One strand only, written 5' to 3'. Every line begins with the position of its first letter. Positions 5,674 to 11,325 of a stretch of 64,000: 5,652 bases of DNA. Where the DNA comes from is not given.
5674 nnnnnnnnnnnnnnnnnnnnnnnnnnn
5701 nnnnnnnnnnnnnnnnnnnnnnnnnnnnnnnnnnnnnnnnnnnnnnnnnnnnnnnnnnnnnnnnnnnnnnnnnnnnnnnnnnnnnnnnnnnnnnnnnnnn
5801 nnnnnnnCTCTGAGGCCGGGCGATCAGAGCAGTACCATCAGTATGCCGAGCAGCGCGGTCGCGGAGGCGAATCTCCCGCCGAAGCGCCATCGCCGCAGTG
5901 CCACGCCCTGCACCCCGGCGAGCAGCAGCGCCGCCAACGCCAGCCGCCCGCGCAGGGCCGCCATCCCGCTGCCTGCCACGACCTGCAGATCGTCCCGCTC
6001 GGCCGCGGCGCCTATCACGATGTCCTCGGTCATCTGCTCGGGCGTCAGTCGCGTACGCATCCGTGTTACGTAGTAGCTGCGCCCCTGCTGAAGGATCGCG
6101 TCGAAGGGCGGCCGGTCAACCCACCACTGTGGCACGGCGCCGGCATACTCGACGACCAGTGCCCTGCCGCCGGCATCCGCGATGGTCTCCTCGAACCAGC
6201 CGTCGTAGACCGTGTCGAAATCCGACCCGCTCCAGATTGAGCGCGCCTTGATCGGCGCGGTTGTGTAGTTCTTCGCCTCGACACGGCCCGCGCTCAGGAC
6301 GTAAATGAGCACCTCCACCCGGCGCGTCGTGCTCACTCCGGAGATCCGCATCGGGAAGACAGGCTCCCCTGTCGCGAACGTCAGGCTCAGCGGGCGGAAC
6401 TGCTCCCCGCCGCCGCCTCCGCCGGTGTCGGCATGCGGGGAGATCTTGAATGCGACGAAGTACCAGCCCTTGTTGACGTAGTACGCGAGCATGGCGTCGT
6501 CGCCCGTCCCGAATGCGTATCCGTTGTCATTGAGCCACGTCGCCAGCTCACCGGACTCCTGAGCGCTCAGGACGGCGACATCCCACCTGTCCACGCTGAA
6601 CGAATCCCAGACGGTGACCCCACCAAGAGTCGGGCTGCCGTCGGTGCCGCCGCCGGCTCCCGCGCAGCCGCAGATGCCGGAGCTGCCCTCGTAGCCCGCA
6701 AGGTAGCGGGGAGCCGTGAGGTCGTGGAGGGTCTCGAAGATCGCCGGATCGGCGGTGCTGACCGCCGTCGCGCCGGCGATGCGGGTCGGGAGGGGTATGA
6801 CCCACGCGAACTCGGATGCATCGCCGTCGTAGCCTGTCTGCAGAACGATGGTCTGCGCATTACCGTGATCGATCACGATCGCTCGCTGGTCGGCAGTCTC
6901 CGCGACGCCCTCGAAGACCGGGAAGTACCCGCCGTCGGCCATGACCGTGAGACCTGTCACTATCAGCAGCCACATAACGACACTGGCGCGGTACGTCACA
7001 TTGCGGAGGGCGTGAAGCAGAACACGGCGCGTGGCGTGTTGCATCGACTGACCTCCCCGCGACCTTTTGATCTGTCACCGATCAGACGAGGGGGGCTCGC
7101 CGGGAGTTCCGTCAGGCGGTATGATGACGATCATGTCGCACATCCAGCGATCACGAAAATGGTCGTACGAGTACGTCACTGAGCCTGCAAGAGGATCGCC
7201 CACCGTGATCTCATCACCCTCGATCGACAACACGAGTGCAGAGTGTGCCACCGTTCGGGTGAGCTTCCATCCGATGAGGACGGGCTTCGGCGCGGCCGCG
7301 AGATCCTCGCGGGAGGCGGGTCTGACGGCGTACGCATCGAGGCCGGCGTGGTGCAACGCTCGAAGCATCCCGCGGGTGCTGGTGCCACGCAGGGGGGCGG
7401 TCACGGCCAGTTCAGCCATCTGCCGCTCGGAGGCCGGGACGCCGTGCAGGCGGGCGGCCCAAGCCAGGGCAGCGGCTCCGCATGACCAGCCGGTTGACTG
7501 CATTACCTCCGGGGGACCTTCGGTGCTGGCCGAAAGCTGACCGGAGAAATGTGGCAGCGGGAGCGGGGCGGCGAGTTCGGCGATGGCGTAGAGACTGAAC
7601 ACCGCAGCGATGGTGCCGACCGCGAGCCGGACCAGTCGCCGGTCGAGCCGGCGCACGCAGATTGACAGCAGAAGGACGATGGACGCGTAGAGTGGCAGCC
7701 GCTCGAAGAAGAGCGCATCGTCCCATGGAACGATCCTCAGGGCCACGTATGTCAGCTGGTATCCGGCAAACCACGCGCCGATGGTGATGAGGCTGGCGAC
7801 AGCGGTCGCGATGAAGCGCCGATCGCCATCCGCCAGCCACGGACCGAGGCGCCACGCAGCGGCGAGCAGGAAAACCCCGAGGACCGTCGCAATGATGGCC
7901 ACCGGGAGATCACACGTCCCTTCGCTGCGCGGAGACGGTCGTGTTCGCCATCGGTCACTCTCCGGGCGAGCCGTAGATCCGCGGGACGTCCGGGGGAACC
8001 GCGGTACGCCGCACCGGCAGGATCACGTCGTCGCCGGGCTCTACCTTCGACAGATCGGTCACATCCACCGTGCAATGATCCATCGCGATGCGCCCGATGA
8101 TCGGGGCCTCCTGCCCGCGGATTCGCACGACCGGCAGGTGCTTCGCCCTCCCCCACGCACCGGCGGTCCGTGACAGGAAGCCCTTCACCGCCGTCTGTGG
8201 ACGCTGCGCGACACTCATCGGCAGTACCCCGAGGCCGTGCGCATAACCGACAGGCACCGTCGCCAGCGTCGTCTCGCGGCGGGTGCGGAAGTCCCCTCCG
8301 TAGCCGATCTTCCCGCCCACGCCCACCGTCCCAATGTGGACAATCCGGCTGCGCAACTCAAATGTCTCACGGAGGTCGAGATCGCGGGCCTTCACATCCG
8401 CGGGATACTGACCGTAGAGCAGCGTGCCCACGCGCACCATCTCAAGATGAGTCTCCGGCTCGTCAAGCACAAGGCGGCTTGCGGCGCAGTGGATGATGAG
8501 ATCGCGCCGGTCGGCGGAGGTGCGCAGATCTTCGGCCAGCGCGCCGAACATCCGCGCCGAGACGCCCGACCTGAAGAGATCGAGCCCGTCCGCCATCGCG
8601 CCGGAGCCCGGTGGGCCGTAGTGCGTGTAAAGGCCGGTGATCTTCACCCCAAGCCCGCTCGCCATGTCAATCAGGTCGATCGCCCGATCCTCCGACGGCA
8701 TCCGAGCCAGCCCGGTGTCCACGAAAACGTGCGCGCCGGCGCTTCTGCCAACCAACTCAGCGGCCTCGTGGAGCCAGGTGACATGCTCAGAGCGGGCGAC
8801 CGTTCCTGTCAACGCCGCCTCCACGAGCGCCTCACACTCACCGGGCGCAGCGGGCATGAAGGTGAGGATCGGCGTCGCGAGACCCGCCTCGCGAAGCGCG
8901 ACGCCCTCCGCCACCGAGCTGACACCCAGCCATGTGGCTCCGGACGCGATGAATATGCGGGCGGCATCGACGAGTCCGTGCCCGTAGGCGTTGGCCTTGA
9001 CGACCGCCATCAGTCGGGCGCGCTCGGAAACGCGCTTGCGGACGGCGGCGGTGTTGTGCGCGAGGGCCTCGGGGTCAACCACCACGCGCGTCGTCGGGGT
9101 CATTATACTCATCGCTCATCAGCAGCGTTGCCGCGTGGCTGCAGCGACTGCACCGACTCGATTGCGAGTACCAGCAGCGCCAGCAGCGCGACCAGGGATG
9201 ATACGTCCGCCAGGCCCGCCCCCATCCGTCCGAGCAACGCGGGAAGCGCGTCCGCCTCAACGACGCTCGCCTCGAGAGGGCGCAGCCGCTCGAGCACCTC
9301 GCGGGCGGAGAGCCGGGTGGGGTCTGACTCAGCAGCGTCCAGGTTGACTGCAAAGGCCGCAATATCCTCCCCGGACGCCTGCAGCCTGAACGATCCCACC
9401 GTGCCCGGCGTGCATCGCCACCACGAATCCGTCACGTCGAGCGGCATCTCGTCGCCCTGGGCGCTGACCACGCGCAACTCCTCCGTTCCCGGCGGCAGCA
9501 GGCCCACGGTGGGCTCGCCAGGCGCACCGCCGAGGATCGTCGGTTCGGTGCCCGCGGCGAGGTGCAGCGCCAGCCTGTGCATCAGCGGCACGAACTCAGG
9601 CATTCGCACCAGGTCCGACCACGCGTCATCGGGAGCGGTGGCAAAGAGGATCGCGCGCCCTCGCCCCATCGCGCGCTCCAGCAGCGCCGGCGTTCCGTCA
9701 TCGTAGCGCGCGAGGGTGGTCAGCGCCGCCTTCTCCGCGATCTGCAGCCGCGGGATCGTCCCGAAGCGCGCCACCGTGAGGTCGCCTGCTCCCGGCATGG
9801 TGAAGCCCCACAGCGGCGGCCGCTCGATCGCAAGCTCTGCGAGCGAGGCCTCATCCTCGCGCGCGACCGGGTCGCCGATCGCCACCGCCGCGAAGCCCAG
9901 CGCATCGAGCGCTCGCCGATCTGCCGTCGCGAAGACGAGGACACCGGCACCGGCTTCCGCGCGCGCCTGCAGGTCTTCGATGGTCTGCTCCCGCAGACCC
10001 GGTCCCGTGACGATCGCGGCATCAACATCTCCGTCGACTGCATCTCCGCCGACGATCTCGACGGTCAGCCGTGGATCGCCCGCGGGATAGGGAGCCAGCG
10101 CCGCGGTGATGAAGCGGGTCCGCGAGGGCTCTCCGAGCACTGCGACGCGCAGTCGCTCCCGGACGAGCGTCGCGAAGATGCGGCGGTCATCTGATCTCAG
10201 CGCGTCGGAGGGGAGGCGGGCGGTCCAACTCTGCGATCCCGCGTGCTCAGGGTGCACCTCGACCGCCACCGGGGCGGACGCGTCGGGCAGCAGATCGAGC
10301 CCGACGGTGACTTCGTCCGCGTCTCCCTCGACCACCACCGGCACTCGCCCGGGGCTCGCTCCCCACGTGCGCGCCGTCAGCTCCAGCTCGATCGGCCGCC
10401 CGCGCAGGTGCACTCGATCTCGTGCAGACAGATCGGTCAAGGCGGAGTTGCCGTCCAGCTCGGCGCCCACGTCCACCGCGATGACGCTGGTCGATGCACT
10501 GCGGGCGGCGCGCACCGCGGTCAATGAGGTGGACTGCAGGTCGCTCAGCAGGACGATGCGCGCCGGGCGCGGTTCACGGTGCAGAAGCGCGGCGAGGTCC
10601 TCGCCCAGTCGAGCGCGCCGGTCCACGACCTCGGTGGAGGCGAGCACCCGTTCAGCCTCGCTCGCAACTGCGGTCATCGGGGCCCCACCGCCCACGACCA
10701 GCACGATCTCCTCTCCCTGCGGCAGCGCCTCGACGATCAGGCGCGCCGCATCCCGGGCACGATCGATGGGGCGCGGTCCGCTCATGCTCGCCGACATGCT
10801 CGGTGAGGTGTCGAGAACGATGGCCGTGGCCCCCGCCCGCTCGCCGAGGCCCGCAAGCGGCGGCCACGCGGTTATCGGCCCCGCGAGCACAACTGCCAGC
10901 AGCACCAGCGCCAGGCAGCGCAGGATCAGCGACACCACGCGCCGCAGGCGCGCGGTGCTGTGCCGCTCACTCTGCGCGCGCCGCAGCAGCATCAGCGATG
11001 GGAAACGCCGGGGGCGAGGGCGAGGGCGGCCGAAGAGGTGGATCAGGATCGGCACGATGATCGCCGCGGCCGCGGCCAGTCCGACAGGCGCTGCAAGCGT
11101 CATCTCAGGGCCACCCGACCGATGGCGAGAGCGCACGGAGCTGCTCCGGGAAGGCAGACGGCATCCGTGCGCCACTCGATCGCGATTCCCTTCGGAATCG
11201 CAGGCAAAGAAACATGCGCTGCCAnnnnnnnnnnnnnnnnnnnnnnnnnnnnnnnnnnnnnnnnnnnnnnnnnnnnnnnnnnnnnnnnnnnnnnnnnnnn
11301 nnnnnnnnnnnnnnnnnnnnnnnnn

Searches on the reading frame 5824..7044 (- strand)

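Call 7: search_protein_families(library=pfam, proteins=[window:5824-7044:-], max_evalue=0.00001)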
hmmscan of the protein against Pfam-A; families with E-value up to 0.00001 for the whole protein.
window:5824-7044:- (406 aa): 1 family
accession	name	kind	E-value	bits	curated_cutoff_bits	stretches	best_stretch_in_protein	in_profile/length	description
PF10092.14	DUF2330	-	6.2e-50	170.4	24.7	1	50-343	20-277/279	Uncharacterized protein conserved in bacteria (DUF2330)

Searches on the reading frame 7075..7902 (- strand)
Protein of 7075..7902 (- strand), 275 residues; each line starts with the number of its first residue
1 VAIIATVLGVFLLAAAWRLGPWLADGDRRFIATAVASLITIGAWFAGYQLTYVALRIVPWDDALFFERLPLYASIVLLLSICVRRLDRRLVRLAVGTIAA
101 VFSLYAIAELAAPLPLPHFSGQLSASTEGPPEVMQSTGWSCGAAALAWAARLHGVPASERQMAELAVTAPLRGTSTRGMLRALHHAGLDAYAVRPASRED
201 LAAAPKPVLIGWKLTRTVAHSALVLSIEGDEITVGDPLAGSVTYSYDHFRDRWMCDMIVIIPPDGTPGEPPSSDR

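Call 7: search_protein_families(library=pfam, proteins=[window:7075-7902:-], max_evalue=0.00001)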
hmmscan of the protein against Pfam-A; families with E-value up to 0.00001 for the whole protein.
window:7075-7902:- (275 aa): 1 family
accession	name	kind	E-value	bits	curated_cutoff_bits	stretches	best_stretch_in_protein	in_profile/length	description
PF03412.21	Peptidase_C39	-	7.1e-12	45.7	22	1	133-260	5-128/133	Peptidase C39 family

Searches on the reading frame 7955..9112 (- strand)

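Call 7: search_protein_families(library=pfam, proteins=[window:7955-9112:-], max_evalue=0.00001)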
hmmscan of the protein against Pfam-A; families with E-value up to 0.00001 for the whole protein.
window:7955-9112:- (385 aa): 2 families
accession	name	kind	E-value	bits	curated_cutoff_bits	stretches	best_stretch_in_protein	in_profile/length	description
PF01168.26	Ala_racemase_N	-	1e-43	150.1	24.1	1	12-237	1-220/220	Alanine racemase, N-terminal domain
PF00842.27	Ala_racemase_C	-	6.6e-22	77.9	25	1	251-365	2-91/127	Alanine racemase, C-terminal domain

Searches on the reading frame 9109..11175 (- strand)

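Call 7: search_protein_families(library=pfam, proteins=[window:9109-11175:-], max_evalue=0.00001)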
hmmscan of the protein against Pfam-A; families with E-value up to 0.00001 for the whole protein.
window:9109-11175:- (688 aa): 1 family
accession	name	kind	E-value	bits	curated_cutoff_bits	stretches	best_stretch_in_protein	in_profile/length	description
PF07584.16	BatA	-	2.1e-17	63.7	25.9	1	25-100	1-77/77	Aerotolerance regulator N-terminal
